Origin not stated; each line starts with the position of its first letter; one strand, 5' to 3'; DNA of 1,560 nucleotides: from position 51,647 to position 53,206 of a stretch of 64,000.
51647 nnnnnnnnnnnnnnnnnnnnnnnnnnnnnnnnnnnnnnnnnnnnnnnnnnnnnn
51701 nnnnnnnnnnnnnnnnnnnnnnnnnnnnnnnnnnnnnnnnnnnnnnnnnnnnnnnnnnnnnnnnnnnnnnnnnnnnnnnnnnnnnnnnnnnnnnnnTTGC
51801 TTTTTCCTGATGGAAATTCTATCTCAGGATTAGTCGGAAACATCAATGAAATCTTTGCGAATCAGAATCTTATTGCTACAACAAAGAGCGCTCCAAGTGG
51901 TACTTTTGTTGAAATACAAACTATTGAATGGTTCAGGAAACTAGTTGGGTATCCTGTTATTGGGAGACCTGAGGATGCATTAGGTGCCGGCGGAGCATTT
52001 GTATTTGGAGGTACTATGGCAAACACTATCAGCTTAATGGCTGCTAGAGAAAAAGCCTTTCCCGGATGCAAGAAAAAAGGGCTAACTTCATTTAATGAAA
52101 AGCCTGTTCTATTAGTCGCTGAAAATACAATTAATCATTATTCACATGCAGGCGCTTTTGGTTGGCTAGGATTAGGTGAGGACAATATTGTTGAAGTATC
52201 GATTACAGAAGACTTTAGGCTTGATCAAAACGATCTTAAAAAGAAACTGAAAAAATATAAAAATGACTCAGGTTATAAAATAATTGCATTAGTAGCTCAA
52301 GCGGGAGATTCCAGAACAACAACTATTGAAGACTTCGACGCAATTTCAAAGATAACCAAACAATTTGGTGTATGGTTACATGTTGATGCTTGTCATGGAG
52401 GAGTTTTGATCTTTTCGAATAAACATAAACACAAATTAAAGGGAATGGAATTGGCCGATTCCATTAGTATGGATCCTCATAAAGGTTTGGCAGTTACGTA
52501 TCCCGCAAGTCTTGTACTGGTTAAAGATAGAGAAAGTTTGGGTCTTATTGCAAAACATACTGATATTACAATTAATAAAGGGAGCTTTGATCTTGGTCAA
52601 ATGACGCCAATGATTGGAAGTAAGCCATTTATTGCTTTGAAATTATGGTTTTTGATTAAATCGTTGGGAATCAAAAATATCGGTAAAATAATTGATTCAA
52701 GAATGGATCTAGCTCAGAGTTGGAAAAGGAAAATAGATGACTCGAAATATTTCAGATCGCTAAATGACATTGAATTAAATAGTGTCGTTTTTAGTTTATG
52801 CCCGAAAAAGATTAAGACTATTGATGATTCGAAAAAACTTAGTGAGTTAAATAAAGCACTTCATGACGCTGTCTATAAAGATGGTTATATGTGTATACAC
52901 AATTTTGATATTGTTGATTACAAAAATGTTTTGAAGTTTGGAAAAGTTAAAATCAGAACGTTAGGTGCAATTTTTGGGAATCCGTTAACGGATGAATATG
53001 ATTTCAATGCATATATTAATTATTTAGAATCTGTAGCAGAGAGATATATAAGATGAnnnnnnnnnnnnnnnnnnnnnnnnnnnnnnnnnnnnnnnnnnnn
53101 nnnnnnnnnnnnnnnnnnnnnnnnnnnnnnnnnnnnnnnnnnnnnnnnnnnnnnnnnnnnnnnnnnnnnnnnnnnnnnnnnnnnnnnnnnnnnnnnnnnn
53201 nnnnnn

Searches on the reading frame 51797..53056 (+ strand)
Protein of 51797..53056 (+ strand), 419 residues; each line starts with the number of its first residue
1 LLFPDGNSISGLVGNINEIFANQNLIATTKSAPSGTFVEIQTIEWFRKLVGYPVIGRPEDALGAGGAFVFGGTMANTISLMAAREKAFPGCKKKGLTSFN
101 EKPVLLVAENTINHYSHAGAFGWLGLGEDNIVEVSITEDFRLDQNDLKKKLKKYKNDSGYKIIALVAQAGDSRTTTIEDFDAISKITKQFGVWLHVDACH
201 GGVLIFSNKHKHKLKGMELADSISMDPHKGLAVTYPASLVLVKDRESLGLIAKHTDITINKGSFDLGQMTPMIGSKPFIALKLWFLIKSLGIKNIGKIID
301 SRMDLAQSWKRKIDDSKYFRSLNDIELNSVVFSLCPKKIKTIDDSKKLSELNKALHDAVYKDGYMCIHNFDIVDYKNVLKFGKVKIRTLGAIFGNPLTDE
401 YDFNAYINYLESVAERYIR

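Call 3: search_protein_families(library=pfam, proteins=[window:51797-53056:+], max_evalue=0.1)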
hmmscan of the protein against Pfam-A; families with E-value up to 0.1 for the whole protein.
window:51797-53056:+ (419 aa): 5 families
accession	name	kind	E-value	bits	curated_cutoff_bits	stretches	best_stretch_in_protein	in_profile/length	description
PF00282.25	Pyridoxal_deC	-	2.6e-48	165.1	27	1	2-334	45-374/375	Pyridoxal-dependent decarboxylase conserved domain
PF01212.27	Beta_elim_lyase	-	0.00065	19.5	27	1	67-250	51-215/288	Beta-eliminating lyase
PF00155.27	Aminotran_1_2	-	0.024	14.3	19.7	1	110-204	97-192/361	Aminotransferase class I and II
PF00464.25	SHMT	-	0.06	12.4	27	1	140-242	154-244/399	Serine hydroxymethyltransferase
PF01041.23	DegT_DnrJ_EryC1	-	0.066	12.9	19.8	1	138-245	96-189/360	DegT/DnrJ/EryC1/StrS aminotransferase family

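Call 6: search_protein_families(library=padloc, proteins=[window:51797-53056:+], max_evalue=0.1)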
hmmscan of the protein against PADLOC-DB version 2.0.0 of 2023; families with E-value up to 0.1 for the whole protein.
window:51797-53056:+ (419 aa): 0 families

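Call 7: search_protein_families(library=ncbifam, proteins=[window:51797-53056:+], max_evalue=0.1)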
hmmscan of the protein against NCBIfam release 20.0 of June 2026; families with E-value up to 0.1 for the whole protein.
window:51797-53056:+ (419 aa): 15 families
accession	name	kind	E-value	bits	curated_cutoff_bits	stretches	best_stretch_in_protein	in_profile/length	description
TIGR03799.1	NOD_PanD_pyr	equivalog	1.7e-49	168.6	606.1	1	62-355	158-461/522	pyridoxal-dependent aspartate 1-decarboxylase PanP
NF052646.1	DABADecarRhbB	equivalog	7.6e-32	110.5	900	1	22-335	123-419/491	L-2,4-diaminobutyrate decarboxylase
TIGR03812.1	tyr_de_CO2_Arch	equivalog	3.3e-24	85.4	299.4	1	62-333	75-325/375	tyrosine decarboxylase MfnA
TIGR03811.1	tyr_de_CO2_Ent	equivalog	3.5e-12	45.6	905.3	2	112-202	230-324/608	tyrosine decarboxylase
NF002748.0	PRK02769.1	equivalog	2.4e-10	39.6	305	1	137-340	140-336/382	histidine decarboxylase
TIGR03588.1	PseC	equivalog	6.3e-05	22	423.5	1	134-201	97-159/380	UDP-4-amino-4,6-dideoxy-N-acetyl-beta-L-altrosamine transaminase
NF006810.0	PRK09331.1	subfamily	0.00026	19.9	301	1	112-244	112-237/397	Sep-tRNA:Cys-tRNA synthetase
NF000586.1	PRK00011.1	subfamily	0.00069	18.5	335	1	134-246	134-235/404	serine hydroxymethyltransferase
NF041359.1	GntG_guanitoxin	subfamily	0.0084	15.3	230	1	67-233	57-208/343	GntG family PLP-dependent aldolase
TIGR01822.1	2am3keto_CoA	equivalog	0.026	13.5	493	1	142-204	152-213/393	glycine C-acetyltransferase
NF005394.0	PRK06939.1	equivalog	0.055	12.2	460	1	143-205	157-218/397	glycine C-acetyltransferase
NF001378.0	PRK00278.2-5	equivalog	0.061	12.5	360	0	144-188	37-79/263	indole-3-glycerol phosphate synthase TrpC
NF009257.0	PRK12613.1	equivalog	0.067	13.3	243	0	144-220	11-81/141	galactose-6-phosphate isomerase subunit LacA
TIGR01825.1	gly_Cac_T_rel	subfamily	0.067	11.8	535.4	0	142-204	147-207/385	BioF/Kbl family PLP-dependent acyltransferase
NF046070.1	PyrdoxPyrvTramin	equivalog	0.094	11.5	600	0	123-204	97-175/369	pyridoxamine--pyruvate transaminase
